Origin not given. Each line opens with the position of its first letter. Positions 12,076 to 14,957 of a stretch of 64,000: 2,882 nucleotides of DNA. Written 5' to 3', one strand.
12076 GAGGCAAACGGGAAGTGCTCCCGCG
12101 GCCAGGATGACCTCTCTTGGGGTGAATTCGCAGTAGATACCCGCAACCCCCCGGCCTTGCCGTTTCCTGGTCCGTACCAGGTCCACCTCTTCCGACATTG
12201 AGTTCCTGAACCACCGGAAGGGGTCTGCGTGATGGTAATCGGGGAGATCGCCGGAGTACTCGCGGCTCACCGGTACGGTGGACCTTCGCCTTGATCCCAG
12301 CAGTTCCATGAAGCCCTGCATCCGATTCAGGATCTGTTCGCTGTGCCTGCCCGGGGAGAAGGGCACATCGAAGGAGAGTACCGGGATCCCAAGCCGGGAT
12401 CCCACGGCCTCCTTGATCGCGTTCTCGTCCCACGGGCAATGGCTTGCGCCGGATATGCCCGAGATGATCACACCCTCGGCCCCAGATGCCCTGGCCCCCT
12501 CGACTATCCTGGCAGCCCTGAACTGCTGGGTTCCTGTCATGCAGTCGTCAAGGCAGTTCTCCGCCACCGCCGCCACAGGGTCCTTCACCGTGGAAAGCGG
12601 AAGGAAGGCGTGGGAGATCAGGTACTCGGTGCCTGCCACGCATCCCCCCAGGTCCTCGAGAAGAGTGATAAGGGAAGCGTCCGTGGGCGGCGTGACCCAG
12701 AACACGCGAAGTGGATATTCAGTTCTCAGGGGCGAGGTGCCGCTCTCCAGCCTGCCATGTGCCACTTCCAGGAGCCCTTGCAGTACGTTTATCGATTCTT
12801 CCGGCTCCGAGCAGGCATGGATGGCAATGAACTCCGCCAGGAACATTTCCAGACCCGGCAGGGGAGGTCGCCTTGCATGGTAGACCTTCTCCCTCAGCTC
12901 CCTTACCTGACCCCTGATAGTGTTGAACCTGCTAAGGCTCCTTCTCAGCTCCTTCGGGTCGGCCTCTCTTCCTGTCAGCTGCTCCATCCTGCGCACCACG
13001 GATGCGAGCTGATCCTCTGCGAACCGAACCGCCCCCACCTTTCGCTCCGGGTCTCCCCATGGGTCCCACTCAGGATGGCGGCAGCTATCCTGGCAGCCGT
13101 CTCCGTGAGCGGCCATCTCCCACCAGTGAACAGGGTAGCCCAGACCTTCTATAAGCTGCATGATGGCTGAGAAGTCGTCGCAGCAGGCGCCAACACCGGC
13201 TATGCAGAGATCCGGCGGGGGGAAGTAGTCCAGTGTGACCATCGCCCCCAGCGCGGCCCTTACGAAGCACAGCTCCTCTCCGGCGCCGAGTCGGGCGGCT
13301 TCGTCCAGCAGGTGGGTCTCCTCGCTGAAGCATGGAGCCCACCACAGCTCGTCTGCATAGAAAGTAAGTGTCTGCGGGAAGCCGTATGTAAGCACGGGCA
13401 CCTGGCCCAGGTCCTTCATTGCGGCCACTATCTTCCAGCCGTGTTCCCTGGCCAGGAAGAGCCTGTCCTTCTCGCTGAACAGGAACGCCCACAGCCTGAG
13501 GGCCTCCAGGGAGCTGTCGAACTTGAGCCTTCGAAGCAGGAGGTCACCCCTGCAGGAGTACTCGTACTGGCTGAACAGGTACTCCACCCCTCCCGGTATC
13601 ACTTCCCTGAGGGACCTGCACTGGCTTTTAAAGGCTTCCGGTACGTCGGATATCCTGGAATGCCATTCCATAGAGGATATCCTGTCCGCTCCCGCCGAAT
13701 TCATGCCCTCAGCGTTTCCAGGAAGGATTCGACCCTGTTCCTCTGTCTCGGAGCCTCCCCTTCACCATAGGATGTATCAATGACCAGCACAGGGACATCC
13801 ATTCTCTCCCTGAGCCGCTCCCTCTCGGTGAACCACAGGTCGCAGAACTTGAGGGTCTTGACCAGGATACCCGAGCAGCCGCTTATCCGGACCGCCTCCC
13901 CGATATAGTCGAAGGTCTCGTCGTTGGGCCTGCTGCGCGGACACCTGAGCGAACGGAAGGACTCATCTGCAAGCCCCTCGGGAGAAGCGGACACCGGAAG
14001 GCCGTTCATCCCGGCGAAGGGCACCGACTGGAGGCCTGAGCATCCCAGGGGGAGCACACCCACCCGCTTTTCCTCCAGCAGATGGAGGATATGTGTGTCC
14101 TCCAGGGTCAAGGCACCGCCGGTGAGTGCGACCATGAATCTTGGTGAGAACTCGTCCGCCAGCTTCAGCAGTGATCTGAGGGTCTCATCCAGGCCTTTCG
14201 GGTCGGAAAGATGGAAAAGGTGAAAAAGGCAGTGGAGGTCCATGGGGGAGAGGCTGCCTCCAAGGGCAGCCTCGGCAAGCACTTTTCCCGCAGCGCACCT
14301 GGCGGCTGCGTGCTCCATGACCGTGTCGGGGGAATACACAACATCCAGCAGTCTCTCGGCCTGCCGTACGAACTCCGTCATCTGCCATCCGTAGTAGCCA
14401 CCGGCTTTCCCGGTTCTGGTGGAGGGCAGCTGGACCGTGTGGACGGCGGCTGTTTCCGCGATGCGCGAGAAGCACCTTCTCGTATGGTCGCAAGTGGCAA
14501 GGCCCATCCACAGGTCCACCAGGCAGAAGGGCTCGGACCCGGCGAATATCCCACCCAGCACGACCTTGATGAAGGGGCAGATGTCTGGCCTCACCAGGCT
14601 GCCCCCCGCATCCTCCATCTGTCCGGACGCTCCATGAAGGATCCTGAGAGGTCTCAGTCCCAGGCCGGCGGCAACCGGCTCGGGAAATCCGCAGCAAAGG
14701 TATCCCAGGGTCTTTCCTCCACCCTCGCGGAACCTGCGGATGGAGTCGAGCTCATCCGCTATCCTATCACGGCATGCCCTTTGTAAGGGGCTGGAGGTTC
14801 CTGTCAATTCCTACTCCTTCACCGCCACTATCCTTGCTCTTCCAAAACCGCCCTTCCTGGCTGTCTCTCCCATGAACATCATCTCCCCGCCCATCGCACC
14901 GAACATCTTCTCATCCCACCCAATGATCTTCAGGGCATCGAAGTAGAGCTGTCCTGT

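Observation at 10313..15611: Translationally coupled operon: SAM methyltransferase, three HAD/BCR-type radical-enzyme modules and one ATPase activase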

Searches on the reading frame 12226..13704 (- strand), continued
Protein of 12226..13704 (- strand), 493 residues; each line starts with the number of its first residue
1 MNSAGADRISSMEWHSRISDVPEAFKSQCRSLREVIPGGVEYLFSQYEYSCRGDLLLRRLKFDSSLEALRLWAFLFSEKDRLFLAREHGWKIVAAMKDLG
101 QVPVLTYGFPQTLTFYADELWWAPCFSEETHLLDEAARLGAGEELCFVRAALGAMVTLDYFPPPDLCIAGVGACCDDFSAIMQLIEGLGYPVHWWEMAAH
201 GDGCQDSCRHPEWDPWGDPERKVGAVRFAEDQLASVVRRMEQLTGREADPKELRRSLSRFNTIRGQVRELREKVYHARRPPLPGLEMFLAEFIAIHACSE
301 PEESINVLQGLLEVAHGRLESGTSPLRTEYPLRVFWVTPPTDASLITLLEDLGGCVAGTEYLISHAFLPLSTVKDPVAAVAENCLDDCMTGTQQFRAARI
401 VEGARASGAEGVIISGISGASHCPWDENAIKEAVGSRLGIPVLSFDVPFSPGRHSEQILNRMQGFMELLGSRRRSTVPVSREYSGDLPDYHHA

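Call 83: fold_search(model_id=the predicted structure, library=pdb)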
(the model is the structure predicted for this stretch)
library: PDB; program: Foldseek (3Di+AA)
matches with E <= 10: 995; with E <= 0.001: 20
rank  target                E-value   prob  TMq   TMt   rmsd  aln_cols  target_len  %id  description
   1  3o3o_A                1.4e-15  1.00  0.68  0.82   3.9       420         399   15  (R)-2-hydroxyisocaproyl-CoA dehydratase in complex with (R)-2-hydroxyisocaproate (released 2011-03-16)
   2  7yyl_D                2.0e-15  1.00  0.66  0.76   8.1       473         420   16  nucleotide-free DCCP:DCCP-R complex (released 2022-12-28)
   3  8s02_A                2.2e-15  1.00  0.66  0.73   4.3       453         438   15  BzdNO-benzoyl-CoA complex (released 2025-03-05)
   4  3o3m_C                2.9e-15  1.00  0.66  0.79   3.9       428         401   16  (R)-2-Hydroxyisocaproyl-CoA Dehydratase (released 2011-03-16)
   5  8s2r_C                7.4e-15  1.00  0.63  0.70   4.7       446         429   14  BzdNO in partially coenzyme A - free state (released 2025-03-05)
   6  3o3m_A                7.8e-15  1.00  0.67  0.81   3.7       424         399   15  (R)-2-Hydroxyisocaproyl-CoA Dehydratase (released 2011-03-16)
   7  7yzm_A                1.3e-14  1.00  0.65  0.75   9.1       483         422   16  MgADPNP-bound DCCP:DCCP-R complex (released 2022-12-28)
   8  7yyl_B                1.5e-14  1.00  0.65  0.75   8.2       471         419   17  nucleotide-free DCCP:DCCP-R complex (released 2022-12-28)
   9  8s02_C                1.8e-14  1.00  0.65  0.73   4.4       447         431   14  BzdNO-benzoyl-CoA complex (released 2025-03-05)
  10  8s02_B                2.8e-14  1.00  0.61  0.78   4.7       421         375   17  BzdNO-benzoyl-CoA complex (released 2025-03-05)
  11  6eno                  3.4e-14  1.00  0.65  0.75   8.9       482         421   16  Double cubane cluster oxidoreductase (released 2018-03-14)
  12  9gai_E                3.9e-14  1.00  0.67  0.75   4.3       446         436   15  3-methylbenzoyl-CoA reductase from Thauera chlorobenzoica (MbdONPQ) (released 2026-02-18)
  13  9g87_A                3.9e-14  1.00  0.67  0.74   4.4       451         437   16  3-methylbenzoyl-CoA reductase from Thauera chlorobenzoica (subunits MbdON ) (released 2026-02-04)
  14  9gai_A                7.7e-14  1.00  0.68  0.75   4.3       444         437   15  3-methylbenzoyl-CoA reductase from Thauera chlorobenzoica (MbdONPQ) (released 2026-02-18)
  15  7yyl_A                9.0e-14  1.00  0.64  0.74   9.4       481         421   16  nucleotide-free DCCP:DCCP-R complex (released 2022-12-28)
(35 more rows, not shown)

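Call 92: search_protein_families(library=ncbifam, proteins=[L085:2965-3882:+], max_evalue=0.01)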
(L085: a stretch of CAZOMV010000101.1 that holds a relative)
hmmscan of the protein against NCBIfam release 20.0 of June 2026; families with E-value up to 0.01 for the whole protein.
L085:2965-3882:+ (305 aa): 0 families

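Call 93: search_protein_families(library=pfam, proteins=[L085:2965-3882:+], max_evalue=0.01)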
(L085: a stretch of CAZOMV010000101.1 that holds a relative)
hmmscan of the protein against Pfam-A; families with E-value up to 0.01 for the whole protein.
L085:2965-3882:+ (305 aa): 1 family
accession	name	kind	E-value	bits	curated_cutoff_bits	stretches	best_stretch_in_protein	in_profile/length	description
PF11231.14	DUF3034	-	2.9e-26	93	25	1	30-297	5-250/255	Protein of unknown function (DUF3034)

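Call 97: find_homologous_proteins(query=L024:10393-11331:+, max_evalue=1e-30)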
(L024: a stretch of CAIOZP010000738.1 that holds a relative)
Query L024:10393-11331:+ (313 aa): 7987 proteins with E <= 1e-30 among 8000 candidates; the best 120 are listed.
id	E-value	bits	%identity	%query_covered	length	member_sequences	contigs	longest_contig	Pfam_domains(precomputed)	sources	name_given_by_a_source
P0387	9.5e-203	690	100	97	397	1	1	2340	PF00586.30,PF02769.28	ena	-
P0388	8.2e-179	611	88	97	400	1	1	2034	PF00586.30,PF02769.28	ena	-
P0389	7.7e-174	595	87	97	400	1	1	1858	PF00586.30,PF02769.28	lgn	-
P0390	8.7e-157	539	78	97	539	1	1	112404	PF02627.26,PF00586.30,PF02769.28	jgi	jgi:selenide, water dikinase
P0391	7.7e-155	533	76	97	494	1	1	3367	PF00586.30,PF02769.28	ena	-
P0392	1.9e-150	518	74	97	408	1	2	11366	PF00586.30,PF02769.28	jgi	jgi:selenide,water dikinase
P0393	3.5e-149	514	74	97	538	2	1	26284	PF02627.26,PF00586.30,PF02769.28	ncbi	-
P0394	1.1e-148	513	73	97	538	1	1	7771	PF02627.26,PF00586.30,PF02769.28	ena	-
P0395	1.3e-148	512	76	92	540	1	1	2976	PF02627.26,PF00586.30,PF02769.28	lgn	-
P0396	3.0e-148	511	74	97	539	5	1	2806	PF02627.26,PF00586.30,PF02769.28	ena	-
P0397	1.3e-147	509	73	97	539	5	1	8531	PF02627.26,PF00586.30,PF02769.28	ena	-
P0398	2.3e-147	508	75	97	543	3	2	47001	PF02627.26,PF00586.30,PF02769.28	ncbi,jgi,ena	-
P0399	1.5e-146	505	72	97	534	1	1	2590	PF02627.26,PF00586.30,PF02769.28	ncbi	-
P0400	2.5e-145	501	76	94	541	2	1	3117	PF02627.26,PF00586.30,PF02769.28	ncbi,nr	ncbi:MAG: selenide, water dikinase SelD [Chitinivibrionales bacterium]|nr:selenide, water dikinase S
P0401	4.5e-145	501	72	97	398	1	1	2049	PF00586.30,PF02769.28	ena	-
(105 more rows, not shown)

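Call 98: find_encoding_contigs(protein=P0390, flank=10000, max_places=1)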
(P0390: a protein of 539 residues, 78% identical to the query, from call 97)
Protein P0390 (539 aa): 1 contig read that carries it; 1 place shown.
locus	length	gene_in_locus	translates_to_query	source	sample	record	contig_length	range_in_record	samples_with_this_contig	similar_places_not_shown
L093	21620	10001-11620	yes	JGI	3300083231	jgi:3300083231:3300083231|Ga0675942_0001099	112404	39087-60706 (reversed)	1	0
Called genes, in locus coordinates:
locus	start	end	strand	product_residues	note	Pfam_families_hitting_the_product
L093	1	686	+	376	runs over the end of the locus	-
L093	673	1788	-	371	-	PF01208:URO-D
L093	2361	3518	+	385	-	PF13379:NMT1_2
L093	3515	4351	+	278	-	PF00528:BPD_transp_1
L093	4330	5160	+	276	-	PF13191:AAA_16 (faint), PF00005:ABC_tran, PF13304:AAA_21 (faint)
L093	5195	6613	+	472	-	PF12390:Se-cys_synth_N, PF03841:SelA, PF01053:Cys_Met_Meta_PP (weak)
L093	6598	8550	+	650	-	PF00009:GTP_EFTU, PF01926:MMR_HSR1 (faint), PF25461:Beta-barrel_SelB, PF09107:WHD_3rd_SelB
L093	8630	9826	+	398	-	-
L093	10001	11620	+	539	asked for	PF00586:AIRS, PF02769:AIRS_C, PF02627:CMD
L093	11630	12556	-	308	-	PF12801:Fer4_5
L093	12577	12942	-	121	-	-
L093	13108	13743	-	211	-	PF09719:C_GCAxxG_C_C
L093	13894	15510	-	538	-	PF13185:GAF_2, PF01590:GAF (weak), PF00990:GGDEF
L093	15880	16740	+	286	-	PF06283:ThuA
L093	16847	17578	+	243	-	PF00881:Nitroreductase, PF14512:TM1586_NiRdase (faint), PF00881:Nitroreductase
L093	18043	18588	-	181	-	-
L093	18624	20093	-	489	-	PF00478:IMPDH, PF01070:FMN_dh, PF00571:CBS, PF00977:His_biosynth (faint), PF03060:NMO (weak)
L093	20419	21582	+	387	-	PF00155:Aminotran_1_2, PF01212:Beta_elim_lyase (weak)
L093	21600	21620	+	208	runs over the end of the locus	PF01121:CoaE, PF13238:AAA_18 (faint)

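Call 113: search_protein_families(library=pfam, proteins=[L024:816-1706:+, L024:1682-3268:+, L024:3510-4658:+, L024:4742-5080:+, L024:5364-5837:+, L029:1702-2622:+, L093:8630-9826:+], max_evalue=0.001)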
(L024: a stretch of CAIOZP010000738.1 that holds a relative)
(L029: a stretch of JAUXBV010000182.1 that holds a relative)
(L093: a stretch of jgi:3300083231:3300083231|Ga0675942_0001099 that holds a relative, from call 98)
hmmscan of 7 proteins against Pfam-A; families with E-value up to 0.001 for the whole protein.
L024:816-1706:+ (296 aa): 1 family
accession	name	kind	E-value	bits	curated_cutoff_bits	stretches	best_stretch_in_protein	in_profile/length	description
PF09694.16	Gcw_chp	-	0.00012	22.6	24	1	43-230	10-185/230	Bacterial protein of unknown function (Gcw_chp)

L024:1682-3268:+ (528 aa): 1 family
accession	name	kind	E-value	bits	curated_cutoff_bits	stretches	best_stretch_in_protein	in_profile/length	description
PF00474.23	SSF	-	1.3e-20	74.1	22.8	1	49-449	1-404/406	Sodium:solute symporter family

L024:3510-4658:+ (382 aa): 1 family
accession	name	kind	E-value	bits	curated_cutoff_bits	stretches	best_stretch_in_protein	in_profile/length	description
PF00581.25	Rhodanese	-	2.3e-17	63.7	22.2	2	250-370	3-101/102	Rhodanese-like domain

L024:4742-5080:+ (112 aa): 1 family
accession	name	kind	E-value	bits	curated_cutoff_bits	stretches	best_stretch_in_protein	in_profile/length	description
PF12675.12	DUF3795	-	3.6e-17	63.1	22.6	1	1-91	1-82/83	Protein of unknown function (DUF3795)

L024:5364-5837:+ (157 aa): 1 family
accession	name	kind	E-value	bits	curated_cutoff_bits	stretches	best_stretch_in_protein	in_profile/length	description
PF14340.12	DUF4395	-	1.4e-10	42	24.5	1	30-149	8-129/130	Domain of unknown function (DUF4395)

L029:1702-2622:+ (306 aa): 2 families
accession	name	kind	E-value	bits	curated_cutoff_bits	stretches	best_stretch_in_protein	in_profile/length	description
PF11551.14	Omp28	-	3e-10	40.6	34.9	1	68-196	34-156/171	Outer membrane protein Omp28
PF18962.6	Por_Secre_tail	-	0.00075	20.2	27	0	237-303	12-75/75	Secretion system C-terminal sorting domain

L093:8630-9826:+ (398 aa): 0 families

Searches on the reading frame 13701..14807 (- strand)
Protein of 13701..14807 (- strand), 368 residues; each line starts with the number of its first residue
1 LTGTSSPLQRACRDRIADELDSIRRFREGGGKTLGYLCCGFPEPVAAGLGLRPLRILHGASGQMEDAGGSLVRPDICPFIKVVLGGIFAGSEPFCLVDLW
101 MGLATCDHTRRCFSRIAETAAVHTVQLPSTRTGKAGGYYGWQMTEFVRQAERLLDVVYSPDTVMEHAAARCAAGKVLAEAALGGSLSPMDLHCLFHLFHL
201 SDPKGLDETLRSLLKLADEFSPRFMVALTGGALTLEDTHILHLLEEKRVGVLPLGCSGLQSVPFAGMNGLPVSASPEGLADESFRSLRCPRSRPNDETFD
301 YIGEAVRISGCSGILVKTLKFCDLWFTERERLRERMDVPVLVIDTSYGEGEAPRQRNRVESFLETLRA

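Call 3: search_protein_families(library=pfam, proteins=[window:13701-14807:-], max_evalue=0.01)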
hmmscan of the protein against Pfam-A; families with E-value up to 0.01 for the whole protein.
window:13701-14807:- (368 aa): 1 family
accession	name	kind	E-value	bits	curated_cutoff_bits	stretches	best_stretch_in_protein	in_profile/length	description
PF06050.19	HGD-D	-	1.4e-33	117.3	28.4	1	38-366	1-342/342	2-hydroxyglutaryl-CoA dehydratase, D-component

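Call 4: search_protein_families(library=ncbifam, proteins=[window:13701-14807:-], max_evalue=0.01)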
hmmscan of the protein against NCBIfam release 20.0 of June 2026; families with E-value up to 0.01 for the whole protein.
window:13701-14807:- (368 aa): 1 family
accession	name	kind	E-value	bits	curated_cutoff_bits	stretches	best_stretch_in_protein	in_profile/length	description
NF040772.1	double_cubane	equivalog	2.3e-23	82.9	350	1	24-366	13-372/372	double-cubane-cluster-containing anaerobic reductase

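Call 13: search_solved_structures(query=window:13701-14807:-, max_evalue=0.1, show_alignments=2)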
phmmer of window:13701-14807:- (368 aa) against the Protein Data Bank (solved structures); distinct sequences matched with E-value up to 0.1: 3.
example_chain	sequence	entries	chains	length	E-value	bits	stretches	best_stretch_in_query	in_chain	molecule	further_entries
7yyl_C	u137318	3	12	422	1.5e-10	44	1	23-366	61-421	Dehydratase family protein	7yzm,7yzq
6eno_A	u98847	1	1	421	2.7e-10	43.2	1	23-365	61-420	Dehydratase family protein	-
9g87_B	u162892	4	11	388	0.0026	20.2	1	11-85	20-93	3-methylbenzoyl-CoA reductase gamma subunit MbdN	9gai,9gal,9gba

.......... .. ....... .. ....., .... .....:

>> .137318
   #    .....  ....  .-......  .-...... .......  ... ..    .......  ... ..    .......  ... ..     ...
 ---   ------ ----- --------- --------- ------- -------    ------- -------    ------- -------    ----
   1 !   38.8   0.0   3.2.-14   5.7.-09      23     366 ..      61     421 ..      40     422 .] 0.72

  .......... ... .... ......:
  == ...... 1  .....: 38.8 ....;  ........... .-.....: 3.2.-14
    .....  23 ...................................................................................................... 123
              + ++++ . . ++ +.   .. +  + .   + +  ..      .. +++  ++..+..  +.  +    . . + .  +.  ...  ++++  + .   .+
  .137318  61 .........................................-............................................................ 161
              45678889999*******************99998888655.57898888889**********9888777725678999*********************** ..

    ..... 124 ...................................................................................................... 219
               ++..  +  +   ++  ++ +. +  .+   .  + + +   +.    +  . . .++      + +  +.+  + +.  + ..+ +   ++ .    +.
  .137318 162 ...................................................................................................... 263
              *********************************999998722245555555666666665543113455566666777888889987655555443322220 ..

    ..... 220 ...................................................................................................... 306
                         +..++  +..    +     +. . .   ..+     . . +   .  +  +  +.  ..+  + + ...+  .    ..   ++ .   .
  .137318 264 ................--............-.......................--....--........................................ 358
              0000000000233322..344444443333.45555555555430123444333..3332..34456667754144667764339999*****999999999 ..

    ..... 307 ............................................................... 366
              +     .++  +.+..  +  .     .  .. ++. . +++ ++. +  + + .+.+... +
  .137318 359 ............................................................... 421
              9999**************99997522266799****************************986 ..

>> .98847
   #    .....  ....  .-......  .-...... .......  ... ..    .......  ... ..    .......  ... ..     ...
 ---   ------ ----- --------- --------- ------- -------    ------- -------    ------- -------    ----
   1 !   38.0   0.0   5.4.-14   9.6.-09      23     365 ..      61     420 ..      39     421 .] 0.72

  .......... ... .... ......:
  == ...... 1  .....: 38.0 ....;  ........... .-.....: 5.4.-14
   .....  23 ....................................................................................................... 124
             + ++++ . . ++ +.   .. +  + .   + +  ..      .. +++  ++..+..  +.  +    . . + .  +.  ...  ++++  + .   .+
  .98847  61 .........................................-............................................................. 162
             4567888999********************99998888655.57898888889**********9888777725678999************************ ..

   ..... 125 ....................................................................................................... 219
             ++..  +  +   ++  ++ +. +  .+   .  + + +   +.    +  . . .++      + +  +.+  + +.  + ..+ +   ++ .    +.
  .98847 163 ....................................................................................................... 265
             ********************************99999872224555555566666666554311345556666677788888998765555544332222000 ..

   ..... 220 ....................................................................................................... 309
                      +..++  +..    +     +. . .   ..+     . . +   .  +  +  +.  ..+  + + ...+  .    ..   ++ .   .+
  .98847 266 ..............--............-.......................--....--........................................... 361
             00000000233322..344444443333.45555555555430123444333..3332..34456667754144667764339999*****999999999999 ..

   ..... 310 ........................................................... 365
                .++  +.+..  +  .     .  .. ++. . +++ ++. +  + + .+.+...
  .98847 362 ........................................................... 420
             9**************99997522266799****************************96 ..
